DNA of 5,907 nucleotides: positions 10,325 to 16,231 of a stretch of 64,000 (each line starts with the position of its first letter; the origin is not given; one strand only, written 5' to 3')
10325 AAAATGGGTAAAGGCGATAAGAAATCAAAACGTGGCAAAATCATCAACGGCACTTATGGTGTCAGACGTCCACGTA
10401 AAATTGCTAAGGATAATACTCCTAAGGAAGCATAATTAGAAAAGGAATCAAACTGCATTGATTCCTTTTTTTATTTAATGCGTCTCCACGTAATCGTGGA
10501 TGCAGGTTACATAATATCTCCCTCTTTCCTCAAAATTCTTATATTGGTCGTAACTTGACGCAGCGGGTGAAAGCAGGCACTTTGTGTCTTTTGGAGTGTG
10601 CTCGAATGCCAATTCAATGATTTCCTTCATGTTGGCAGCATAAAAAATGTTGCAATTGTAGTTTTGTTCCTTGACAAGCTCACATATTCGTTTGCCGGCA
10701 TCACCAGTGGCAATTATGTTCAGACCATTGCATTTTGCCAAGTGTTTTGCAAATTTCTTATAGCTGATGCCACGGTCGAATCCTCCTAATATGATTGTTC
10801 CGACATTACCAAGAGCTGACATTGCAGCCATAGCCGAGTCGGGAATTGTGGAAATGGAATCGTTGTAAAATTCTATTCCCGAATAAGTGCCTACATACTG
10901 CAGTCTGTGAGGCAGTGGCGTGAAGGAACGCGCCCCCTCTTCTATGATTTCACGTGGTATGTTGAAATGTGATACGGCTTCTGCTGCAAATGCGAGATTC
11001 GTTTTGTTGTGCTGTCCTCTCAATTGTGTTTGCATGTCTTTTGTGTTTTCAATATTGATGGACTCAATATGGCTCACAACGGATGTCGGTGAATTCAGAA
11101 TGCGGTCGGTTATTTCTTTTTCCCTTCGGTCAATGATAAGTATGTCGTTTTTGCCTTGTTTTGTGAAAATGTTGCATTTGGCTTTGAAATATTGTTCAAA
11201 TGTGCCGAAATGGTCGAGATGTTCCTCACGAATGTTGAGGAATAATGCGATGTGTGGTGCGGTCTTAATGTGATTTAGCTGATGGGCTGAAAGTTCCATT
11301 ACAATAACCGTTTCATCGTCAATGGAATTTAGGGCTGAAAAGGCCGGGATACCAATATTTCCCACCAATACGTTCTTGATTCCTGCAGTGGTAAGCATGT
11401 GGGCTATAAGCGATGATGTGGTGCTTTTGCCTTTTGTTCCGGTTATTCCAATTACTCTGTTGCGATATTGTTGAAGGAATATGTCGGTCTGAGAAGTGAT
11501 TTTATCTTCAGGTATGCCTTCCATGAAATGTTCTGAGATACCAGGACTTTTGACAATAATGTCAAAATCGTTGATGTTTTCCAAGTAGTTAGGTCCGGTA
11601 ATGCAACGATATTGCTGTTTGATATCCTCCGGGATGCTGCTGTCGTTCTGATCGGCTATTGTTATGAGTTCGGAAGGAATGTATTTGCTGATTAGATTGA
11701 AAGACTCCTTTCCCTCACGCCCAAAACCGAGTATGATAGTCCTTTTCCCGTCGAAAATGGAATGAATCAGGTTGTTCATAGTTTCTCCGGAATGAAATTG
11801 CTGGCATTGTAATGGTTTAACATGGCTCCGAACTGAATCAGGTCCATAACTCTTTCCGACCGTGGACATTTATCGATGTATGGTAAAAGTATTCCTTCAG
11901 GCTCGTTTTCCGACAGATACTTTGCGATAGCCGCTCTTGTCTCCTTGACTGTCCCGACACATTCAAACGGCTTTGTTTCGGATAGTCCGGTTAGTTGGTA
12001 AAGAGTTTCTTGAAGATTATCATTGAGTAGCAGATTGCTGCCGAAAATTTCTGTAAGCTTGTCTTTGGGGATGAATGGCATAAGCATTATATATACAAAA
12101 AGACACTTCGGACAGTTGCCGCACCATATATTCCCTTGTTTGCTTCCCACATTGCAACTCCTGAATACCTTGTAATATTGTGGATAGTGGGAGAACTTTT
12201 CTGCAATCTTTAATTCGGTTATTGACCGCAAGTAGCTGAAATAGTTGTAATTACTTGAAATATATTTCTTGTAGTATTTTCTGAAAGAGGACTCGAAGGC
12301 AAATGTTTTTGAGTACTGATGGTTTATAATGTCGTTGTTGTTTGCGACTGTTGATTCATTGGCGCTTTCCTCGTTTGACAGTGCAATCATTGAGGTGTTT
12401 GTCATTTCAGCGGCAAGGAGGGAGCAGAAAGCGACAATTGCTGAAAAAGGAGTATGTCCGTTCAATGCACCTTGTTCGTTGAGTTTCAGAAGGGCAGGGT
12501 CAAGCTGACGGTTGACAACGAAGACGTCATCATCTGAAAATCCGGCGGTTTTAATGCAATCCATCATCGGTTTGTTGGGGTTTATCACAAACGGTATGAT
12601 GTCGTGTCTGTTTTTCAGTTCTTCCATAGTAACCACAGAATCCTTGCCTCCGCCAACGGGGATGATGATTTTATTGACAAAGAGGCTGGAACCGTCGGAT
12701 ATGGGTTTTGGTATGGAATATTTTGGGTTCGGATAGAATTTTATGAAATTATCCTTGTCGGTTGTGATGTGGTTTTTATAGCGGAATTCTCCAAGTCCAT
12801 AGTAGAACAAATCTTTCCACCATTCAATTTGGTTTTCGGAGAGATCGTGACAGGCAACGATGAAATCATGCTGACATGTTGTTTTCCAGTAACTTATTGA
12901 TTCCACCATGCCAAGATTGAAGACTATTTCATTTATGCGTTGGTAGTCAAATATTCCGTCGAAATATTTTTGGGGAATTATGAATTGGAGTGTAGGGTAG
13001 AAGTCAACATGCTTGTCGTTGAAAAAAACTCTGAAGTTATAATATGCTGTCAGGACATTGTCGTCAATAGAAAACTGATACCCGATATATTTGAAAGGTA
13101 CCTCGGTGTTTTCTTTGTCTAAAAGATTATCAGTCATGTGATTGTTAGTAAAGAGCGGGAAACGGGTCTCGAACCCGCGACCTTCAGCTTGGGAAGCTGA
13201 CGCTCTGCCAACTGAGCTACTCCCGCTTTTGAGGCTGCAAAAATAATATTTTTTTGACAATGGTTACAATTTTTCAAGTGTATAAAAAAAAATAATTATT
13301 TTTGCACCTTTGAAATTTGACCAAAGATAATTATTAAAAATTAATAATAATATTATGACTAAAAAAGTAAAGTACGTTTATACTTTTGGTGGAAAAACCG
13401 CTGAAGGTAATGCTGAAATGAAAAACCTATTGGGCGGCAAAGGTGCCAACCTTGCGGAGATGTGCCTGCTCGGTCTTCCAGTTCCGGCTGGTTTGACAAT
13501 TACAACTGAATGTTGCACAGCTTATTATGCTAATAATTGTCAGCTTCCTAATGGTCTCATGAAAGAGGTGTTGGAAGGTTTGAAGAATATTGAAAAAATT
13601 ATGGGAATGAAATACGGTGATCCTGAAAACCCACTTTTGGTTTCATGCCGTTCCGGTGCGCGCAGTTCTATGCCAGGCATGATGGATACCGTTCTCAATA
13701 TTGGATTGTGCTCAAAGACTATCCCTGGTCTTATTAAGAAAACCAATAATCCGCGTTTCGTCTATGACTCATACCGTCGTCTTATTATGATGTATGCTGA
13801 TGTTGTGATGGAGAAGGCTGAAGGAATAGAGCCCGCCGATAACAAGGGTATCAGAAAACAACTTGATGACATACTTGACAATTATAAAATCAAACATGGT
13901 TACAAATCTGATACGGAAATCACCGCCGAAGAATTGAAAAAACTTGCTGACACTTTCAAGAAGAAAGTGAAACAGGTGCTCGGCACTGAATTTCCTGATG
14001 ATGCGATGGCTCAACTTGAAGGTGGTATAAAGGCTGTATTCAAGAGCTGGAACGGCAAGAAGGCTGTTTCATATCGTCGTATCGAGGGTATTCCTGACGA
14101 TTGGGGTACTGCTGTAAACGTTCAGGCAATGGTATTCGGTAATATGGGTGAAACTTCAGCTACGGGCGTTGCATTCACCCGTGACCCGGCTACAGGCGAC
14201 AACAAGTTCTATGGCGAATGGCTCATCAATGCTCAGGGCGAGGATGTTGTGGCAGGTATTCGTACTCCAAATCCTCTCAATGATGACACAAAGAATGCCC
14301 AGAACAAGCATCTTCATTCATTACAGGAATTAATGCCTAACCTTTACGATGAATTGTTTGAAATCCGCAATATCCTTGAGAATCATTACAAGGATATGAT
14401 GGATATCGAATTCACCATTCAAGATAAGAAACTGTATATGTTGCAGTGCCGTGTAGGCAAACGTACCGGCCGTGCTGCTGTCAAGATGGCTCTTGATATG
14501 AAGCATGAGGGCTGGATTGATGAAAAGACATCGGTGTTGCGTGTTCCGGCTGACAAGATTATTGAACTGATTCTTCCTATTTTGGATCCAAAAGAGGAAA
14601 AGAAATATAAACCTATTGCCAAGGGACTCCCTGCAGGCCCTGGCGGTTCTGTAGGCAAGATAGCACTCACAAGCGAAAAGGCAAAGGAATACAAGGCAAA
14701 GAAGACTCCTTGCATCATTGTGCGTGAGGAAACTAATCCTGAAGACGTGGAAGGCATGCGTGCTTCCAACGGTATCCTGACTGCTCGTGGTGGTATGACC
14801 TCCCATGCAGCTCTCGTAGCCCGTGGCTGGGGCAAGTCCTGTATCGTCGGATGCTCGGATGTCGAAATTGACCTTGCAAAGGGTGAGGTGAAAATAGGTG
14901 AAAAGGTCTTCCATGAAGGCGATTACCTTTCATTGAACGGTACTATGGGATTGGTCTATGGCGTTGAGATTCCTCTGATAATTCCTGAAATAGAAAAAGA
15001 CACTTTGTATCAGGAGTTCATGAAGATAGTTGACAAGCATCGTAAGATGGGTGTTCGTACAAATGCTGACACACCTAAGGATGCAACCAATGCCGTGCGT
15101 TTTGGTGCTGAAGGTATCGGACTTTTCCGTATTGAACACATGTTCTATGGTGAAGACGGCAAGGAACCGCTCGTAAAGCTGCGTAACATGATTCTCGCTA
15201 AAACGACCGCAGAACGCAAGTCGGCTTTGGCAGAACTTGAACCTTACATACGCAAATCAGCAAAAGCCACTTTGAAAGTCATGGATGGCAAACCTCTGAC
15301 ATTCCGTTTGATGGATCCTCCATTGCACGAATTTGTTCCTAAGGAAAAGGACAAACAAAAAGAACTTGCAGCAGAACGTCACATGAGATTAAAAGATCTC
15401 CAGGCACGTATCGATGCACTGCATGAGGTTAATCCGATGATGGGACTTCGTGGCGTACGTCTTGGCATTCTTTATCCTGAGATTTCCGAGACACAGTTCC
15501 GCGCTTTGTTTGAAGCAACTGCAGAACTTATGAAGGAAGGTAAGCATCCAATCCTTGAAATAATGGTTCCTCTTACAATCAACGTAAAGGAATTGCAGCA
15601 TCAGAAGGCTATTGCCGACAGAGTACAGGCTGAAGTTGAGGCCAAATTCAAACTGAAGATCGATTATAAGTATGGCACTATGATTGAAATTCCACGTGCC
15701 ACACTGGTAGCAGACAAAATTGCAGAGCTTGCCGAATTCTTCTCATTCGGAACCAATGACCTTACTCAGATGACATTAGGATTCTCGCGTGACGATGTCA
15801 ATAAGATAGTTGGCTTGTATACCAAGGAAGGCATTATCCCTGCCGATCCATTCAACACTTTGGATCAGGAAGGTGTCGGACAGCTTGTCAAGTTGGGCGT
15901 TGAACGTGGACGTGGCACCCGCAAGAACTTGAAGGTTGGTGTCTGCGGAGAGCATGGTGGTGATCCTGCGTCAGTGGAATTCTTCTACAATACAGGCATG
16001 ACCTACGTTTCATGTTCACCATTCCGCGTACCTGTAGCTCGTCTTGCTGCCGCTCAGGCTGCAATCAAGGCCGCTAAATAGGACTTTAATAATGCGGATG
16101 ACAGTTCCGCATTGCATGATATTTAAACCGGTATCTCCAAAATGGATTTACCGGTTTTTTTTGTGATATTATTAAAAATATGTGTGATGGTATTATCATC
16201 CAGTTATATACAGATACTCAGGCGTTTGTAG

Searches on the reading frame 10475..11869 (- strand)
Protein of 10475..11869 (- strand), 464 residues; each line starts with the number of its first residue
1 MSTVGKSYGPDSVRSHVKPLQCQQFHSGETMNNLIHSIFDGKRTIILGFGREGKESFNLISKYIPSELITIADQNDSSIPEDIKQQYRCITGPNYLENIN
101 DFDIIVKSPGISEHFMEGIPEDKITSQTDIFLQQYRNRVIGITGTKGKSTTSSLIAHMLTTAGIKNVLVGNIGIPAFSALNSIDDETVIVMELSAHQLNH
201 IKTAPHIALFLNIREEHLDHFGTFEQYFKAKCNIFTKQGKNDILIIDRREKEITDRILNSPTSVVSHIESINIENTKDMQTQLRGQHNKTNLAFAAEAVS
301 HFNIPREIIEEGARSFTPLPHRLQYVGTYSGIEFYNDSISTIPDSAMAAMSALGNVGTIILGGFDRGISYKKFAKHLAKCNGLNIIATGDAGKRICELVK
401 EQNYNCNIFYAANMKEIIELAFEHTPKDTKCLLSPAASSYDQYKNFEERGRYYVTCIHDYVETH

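Call 47: search_protein_families(library=pfam, proteins=[window:10475-11869:-], max_evalue=0.01)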
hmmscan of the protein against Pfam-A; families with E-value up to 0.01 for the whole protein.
window:10475-11869:- (464 aa): 2 families
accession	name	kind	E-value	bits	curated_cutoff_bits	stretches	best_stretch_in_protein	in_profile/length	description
PF08245.18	Mur_ligase_M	-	2.4e-26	93.4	24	1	142-292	1-168/200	Mur ligase middle domain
PF02875.26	Mur_ligase_C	-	1.9e-08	35.6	28.4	1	321-434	1-124/127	Mur ligase, glutamate ligase domain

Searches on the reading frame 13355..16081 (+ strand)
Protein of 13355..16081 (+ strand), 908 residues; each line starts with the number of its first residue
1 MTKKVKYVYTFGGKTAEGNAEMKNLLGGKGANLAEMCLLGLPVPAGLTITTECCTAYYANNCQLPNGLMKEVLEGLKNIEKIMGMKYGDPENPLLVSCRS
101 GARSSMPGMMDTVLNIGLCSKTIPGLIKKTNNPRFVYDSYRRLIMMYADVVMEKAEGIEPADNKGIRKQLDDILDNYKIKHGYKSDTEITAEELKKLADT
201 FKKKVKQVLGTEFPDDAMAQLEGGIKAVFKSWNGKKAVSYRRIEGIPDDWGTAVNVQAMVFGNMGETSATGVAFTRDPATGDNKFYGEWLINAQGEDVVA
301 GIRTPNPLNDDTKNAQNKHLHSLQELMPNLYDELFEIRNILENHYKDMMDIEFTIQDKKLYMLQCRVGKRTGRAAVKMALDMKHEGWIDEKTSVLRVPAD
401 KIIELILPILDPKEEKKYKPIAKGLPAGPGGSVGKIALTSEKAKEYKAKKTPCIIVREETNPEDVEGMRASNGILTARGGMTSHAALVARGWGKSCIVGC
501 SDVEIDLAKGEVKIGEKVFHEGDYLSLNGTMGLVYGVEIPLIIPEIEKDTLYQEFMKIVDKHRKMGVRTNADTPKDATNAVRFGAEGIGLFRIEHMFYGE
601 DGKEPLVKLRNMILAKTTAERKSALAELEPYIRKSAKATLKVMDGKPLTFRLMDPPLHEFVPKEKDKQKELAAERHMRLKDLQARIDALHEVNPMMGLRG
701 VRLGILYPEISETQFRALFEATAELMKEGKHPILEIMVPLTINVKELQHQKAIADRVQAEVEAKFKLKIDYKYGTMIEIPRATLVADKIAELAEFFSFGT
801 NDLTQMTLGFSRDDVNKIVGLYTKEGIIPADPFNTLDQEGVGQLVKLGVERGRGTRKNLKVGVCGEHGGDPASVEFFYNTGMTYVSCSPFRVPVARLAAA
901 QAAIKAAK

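Call 47: search_protein_families(library=pfam, proteins=[window:13355-16081:+], max_evalue=0.01)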
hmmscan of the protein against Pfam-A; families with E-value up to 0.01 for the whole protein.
window:13355-16081:+ (908 aa): 3 families
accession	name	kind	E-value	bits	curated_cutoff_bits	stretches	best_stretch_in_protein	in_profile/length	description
PF02896.24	PEP-utilizers_C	-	2.4e-77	260.5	22.8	1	553-902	8-291/293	PEP-utilising enzyme, PEP-binding domain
PF01326.24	PPDK_N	-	2e-52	178.9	27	2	69-385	78-326/328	Pyruvate phosphate dikinase, AMP/ATP-binding domain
PF00391.29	PEP-utilizers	-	5.6e-21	74.4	23.1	1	451-532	3-72/72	PEP-utilising enzyme, mobile domain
